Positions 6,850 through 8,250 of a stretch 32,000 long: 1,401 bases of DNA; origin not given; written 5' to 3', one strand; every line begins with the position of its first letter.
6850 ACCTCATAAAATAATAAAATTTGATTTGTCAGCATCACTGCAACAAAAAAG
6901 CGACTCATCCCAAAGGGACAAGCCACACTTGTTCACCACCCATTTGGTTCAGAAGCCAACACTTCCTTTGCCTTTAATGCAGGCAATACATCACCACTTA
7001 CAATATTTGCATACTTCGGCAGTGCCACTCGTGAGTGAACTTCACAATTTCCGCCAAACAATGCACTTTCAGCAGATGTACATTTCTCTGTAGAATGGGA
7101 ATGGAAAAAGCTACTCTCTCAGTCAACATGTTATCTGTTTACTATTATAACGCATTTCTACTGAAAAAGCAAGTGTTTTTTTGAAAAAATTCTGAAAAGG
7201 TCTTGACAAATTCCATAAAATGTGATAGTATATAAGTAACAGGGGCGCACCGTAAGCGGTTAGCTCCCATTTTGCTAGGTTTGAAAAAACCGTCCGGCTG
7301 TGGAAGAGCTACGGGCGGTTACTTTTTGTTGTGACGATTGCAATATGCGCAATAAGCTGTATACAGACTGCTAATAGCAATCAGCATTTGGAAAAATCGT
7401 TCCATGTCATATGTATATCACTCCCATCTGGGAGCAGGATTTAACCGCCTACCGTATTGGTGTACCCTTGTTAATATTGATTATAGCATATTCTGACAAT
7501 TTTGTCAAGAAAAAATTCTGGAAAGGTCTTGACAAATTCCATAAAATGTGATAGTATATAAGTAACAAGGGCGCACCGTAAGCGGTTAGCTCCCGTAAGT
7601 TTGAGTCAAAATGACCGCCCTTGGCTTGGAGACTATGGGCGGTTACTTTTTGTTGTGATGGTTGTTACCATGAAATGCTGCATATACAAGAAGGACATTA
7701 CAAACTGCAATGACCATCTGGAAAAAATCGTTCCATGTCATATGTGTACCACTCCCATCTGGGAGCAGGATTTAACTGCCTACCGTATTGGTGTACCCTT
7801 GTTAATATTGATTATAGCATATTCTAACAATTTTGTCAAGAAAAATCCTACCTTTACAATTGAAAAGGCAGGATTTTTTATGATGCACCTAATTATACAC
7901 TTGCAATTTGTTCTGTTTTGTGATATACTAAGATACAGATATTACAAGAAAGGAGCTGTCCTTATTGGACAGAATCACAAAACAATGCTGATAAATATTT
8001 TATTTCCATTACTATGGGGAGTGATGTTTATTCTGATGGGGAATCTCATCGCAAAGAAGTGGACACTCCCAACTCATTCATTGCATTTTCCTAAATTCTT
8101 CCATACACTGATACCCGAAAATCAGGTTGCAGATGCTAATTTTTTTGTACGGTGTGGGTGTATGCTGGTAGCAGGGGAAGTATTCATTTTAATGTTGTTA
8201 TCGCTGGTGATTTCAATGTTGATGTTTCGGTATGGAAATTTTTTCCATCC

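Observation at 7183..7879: Two tandem copies of a par/fst-like type I toxin-antitoxin module hidden under a spurious ORF extension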

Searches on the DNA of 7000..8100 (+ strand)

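Call 5: search_rna_families(source=window, start=7000, end=8100, threshold=evalue, max_evalue=10, show_alignments=3)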
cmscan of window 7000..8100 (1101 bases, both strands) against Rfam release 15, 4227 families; matches with E-value up to 10: 16.
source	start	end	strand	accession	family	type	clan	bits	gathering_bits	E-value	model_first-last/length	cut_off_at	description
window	7000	7135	-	RF00230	T-box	Cis-reg; leader;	-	38.5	93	9e-07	1-124/219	3'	T-box leader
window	7679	7911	+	RF01459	rliE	Gene; sRNA;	-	27.9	90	0.033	1-222/222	no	Listeria sRNA rliE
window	7836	7947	-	RF02449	ncr1015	Gene; sRNA;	-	26.2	60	0.32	1-121/121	no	Bacillus sRNA ncr1015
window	7835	7912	-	RF02064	STnc370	Gene; sRNA;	-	26.2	54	0.61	1-71/71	no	Enterobacterial sRNA STnc370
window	7608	7669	-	RF02985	ftsZ-DE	Gene; sRNA;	-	24.9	72.2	0.03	1-69/69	no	ftsZ-DE RNA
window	7436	7594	+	RF04205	MIR2606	Gene; miRNA;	-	23.9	139.7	0.74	1-165/165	no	MIR2606 microRNA precursor family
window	7807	7884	+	RF02064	STnc370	Gene; sRNA;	-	22.5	54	3.5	1-71/71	no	Enterobacterial sRNA STnc370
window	7839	7977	-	RF02452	ncr1575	Gene; sRNA;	-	21.7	60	1.8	1-212/212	no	Bacillus sRNA ncr1575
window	7838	7907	-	RF01470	rli38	Gene; sRNA;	-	19.7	49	6.5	1-150/150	no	Listeria sRNA rli38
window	7610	7674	-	RF00382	DnaX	Cis-reg; frameshift_element;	-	18.9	35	0.18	1-65/65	no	DnaX ribosomal frameshifting element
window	7709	7880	+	RF02452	ncr1575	Gene; sRNA;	-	18.2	60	9.8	1-212/212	no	Bacillus sRNA ncr1575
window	7840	7957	-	RF02450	ncr1175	Gene; sRNA;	-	17.6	60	2.6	1-110/110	no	Bacillus sRNA ncr1175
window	7970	8035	+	RF02618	SSRC34_2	Gene; sRNA;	-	16.7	48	9.4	13-73/125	no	Streptococcus sRNA 34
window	7283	7354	-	RF02985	ftsZ-DE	Gene; sRNA;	-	15.7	72.2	4.1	1-69/69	no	ftsZ-DE RNA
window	7175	7209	-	RF03027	RT-6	Gene; sRNA;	-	13.9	46.7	5.2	35-70/75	no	RT-6 RNA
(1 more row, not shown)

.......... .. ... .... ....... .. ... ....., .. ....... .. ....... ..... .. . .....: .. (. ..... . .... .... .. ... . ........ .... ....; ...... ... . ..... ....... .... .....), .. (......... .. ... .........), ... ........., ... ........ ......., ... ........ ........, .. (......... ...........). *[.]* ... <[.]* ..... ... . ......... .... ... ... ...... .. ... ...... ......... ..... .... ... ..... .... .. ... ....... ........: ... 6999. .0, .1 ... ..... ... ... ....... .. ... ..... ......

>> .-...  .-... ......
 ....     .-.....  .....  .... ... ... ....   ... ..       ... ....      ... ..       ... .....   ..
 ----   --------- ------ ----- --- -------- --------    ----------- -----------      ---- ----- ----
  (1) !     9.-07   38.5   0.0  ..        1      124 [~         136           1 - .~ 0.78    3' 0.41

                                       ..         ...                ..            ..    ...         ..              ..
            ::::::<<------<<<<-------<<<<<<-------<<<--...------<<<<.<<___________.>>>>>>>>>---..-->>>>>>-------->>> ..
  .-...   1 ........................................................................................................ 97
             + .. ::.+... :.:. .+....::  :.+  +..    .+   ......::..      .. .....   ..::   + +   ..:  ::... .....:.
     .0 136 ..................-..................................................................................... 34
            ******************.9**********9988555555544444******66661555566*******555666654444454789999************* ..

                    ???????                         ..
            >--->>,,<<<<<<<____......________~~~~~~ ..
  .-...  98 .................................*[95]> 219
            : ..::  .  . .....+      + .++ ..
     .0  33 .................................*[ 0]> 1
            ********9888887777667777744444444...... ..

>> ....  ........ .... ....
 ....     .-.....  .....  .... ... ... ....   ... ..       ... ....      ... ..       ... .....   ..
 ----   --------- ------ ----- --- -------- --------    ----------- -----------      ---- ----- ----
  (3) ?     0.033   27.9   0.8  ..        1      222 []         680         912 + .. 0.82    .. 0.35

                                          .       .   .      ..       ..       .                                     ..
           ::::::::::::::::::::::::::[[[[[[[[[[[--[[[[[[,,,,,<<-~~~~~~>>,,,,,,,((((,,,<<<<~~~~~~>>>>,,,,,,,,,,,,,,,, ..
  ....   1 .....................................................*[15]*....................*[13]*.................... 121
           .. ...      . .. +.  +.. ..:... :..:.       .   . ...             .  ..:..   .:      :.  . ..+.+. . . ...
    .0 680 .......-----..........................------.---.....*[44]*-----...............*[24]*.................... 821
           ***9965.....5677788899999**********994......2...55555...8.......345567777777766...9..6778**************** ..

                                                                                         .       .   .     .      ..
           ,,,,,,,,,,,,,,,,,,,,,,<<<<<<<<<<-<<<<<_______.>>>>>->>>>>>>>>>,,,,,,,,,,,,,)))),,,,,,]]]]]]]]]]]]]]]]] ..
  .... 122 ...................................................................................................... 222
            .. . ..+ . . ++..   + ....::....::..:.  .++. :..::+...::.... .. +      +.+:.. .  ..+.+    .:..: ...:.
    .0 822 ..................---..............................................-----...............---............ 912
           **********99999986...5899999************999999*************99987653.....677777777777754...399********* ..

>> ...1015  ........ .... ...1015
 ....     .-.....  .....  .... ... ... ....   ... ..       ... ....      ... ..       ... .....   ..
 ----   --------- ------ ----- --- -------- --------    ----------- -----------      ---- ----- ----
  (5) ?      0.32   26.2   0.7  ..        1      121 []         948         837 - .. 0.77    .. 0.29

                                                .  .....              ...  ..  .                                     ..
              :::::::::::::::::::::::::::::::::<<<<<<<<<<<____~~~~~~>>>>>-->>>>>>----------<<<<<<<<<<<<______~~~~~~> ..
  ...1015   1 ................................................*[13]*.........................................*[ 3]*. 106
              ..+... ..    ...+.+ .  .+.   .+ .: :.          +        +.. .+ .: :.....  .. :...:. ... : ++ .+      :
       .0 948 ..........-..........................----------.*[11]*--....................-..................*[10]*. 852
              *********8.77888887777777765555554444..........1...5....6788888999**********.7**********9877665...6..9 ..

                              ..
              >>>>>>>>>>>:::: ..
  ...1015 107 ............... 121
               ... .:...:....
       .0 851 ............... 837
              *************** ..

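Call 16: search_dna_similar(query=window:7183-7879:+, collection=plasmids, mode=distant, max_evalue=0.01)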
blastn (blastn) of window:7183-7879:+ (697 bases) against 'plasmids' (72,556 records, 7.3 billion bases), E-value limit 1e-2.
No match.

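Call 17: search_dna_similar(query=window:7183-7879:+, collection=phages, mode=distant, max_evalue=0.01)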
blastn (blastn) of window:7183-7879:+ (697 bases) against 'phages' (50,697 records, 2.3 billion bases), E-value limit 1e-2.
No match.

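Call 86: build_rna_model(alignment_id=A5)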
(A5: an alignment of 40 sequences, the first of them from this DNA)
Model R1 built from alignment A5 (40 sequences, 119 columns); structure: RNAalifold consensus.
model positions 94; base pairs 18; branch points 1; effective number of sequences 3.43; information 0.608 bits per position. Calibrated on 0.2 Mb of random sequence (short: E-values are rough).
structure used (alignment columns):
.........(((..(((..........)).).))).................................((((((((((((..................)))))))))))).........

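Call 87: search_with_rna_model(model_id=R1, source=window, max_evalue=1, show_alignments=2)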
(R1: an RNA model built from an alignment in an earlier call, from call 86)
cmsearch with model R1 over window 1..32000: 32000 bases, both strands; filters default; matches with E-value up to 1: 3.
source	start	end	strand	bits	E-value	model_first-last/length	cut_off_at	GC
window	7564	7657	+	58.1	1.8e-10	1-94/94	no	0.51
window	7238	7333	+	49.6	1.1e-08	1-94/94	no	0.52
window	7609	7651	-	14.3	0.28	47-85/94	no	0.49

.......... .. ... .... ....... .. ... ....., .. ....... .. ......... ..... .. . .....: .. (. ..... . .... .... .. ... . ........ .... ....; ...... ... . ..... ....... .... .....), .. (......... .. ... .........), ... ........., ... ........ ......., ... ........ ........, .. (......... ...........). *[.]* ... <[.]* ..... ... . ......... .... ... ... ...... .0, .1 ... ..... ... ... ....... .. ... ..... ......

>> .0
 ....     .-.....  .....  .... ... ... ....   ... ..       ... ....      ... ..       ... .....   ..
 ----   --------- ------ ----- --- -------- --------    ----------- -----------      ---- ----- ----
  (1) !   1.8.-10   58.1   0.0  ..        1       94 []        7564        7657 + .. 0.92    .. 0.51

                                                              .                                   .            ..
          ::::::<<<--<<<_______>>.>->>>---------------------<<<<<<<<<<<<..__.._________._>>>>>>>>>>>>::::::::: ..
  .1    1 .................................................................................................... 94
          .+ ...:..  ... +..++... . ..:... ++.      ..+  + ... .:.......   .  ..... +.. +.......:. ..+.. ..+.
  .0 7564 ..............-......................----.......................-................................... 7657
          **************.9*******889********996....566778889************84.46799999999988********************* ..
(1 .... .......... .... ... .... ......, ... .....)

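Call 88: search_with_rna_model(model_id=R1, sources=[L004, L012, L013, L014, L015, L016, L018, L020, L022, L023, L024, L025, L027, L028, L030, L031, L032, L033, L038, L040, L042, L047, L053, L054, L055, L057, L062, L065, L066, L068, L071, L072, L073, L076, L078, L082, L087, L091, L092, L098, L026, L029, L034, L036, L037, L039, L041, L044, L045, L049, L059, L061, L077, L086, L090], max_evalue=0.01)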
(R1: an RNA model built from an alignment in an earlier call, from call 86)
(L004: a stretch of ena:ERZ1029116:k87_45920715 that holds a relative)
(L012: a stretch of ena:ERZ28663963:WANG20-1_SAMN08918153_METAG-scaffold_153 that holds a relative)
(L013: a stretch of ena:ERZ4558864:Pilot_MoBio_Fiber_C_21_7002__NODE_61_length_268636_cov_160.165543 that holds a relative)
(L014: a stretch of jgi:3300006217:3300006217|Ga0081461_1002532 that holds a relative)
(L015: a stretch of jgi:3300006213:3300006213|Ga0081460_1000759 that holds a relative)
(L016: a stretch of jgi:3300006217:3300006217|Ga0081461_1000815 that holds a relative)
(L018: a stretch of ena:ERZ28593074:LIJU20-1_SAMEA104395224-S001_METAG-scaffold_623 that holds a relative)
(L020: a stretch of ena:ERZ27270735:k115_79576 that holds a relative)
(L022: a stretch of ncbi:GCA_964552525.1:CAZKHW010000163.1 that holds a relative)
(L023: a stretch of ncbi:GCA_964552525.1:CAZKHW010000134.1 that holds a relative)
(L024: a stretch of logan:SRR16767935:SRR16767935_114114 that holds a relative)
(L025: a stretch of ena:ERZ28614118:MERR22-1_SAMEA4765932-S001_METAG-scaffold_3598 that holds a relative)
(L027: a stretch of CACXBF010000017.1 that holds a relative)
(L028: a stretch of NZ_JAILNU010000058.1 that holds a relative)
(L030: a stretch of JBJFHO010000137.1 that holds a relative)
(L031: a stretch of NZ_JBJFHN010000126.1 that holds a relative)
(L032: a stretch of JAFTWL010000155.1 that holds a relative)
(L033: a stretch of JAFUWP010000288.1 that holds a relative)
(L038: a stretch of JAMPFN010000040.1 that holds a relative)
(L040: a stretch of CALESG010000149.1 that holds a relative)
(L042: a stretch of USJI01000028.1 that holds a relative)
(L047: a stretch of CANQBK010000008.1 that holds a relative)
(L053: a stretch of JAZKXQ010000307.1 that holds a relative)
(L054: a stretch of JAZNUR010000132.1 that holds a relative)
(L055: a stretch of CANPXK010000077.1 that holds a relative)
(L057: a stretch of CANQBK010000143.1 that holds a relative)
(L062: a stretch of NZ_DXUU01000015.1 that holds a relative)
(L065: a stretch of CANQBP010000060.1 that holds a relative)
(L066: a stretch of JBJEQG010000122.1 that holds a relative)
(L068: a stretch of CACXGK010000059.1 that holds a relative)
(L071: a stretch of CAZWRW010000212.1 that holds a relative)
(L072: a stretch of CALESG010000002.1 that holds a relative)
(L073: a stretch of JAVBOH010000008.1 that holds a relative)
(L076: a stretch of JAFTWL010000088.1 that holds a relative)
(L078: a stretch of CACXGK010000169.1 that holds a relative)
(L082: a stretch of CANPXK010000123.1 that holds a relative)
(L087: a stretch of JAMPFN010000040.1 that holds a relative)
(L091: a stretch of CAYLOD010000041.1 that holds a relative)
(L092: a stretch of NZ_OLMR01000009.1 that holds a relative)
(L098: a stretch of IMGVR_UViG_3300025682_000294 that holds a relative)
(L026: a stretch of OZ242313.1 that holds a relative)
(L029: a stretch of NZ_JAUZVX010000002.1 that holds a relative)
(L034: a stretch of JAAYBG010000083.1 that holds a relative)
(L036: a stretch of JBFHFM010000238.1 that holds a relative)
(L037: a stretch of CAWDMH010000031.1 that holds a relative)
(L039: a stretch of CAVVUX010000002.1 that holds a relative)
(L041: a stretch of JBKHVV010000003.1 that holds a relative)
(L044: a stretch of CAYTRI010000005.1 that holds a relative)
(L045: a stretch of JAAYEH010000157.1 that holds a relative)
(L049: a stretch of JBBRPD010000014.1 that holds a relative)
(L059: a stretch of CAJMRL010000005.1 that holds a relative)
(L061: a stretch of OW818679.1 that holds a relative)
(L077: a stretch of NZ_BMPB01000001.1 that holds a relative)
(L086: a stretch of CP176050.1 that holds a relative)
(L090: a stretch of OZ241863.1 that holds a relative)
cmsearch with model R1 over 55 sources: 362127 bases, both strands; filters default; matches with E-value up to 0.01: 61.
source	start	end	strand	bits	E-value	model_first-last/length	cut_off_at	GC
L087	7365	7458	-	93.6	7.1e-17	1-94/94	no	0.4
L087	7681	7775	-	92.7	1.1e-16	1-94/94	no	0.39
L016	183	276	-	92.4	1.3e-16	1-94/94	no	0.41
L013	2579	2670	-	92.1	1.5e-16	1-94/94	no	0.39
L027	1509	1603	-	91.9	1.6e-16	1-94/94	no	0.43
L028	2682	2773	+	91.8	1.7e-16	1-94/94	no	0.43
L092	734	825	-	91.7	1.8e-16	1-94/94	no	0.4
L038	1224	1314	+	91.6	1.9e-16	1-94/94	no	0.38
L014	2582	2670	-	90.8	2.7e-16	1-94/94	no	0.44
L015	2452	2540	-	90.8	2.7e-16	1-94/94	no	0.44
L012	2579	2668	-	88.9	6.9e-16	1-94/94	no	0.41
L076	184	280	+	88.3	9.3e-16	1-94/94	no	0.41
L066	129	218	-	88.1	1e-15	1-94/94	no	0.42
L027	1124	1213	-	87.3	1.5e-15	1-94/94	no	0.42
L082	726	815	-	87.1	1.6e-15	1-94/94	no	0.44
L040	7567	7661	+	87.1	1.6e-15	1-94/94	no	0.43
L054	7476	7568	+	87.1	1.7e-15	1-94/94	no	0.45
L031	3307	3405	+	86.8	1.9e-15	1-94/94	no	0.41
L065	146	240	+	86.7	1.9e-15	1-94/94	no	0.4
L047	1569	1660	-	86.5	2.2e-15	1-94/94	no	0.42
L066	728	820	-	86.4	2.3e-15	1-94/94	no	0.44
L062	7071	7165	-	86.3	2.4e-15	1-94/94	no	0.49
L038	2191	2287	+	84.9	4.7e-15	1-94/94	no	0.37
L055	3705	3798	-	84.9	4.8e-15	1-94/94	no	0.41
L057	2776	2866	+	84.6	5.5e-15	1-94/94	no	0.42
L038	1550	1646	+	84.4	6.1e-15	1-94/94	no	0.41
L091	1740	1829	-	83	1.2e-14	1-94/94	no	0.42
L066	427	519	-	83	1.2e-14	1-94/94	no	0.42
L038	899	989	+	82.5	1.5e-14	1-94/94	no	0.38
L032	7405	7508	+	81.9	2e-14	1-94/94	no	0.38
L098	7194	7284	+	80.6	3.8e-14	1-94/94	no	0.38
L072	4838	4932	-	80.2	4.5e-14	1-94/94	no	0.46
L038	1869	1965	+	80.1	4.8e-14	1-94/94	no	0.41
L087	7047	7143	-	80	5.1e-14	1-94/94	no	0.4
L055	3306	3397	-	79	8.2e-14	1-94/94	no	0.48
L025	464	562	-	77.5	1.7e-13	1-94/94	no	0.33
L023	2582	2675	-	76.8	2.4e-13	1-94/94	no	0.47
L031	2528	2623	+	76.7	2.6e-13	1-94/94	no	0.44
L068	219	318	+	76.3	3e-13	1-94/94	no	0.49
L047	1220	1309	-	74.2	8.2e-13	1-94/94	no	0.47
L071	492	585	-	73.3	1.3e-12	1-94/94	no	0.39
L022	288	383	-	72.7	1.7e-12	1-94/94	no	0.49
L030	1785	1882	-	69.6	7.8e-12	1-94/94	no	0.47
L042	652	736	-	69.3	8.9e-12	11-94/94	5'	0.41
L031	2913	3001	+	68.5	1.3e-11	1-94/94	no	0.43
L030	1442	1541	-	66.9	2.8e-11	1-94/94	no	0.43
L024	126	214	-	65.5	5.5e-11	1-94/94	no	0.46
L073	483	574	+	65.5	5.6e-11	1-94/94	no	0.36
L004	2579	2678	-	63.9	1.2e-10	1-94/94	no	0.48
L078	1194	1293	+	63.9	1.2e-10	1-94/94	no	0.48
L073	3839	3938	+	62.1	2.9e-10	1-94/94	no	0.39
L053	7824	7923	+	60.7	5.8e-10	1-94/94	no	0.37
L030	2115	2216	-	59.2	1.2e-09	1-94/94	no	0.47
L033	2917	3010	-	58.4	1.7e-09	1-94/94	no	0.49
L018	2582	2681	-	56.1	5.2e-09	1-94/94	no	0.51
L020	2370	2469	-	56.1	5.2e-09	1-94/94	no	0.51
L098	3476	3571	-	52.2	3.4e-08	1-94/94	no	0.43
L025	418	517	+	33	0.00037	1-94/94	no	0.29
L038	937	1023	-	26.9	0.0073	1-94/94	no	0.33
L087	7664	7734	+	26.6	0.0083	1-94/94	no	0.34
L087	6788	6854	+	26.5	0.0087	1-94/94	no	0.28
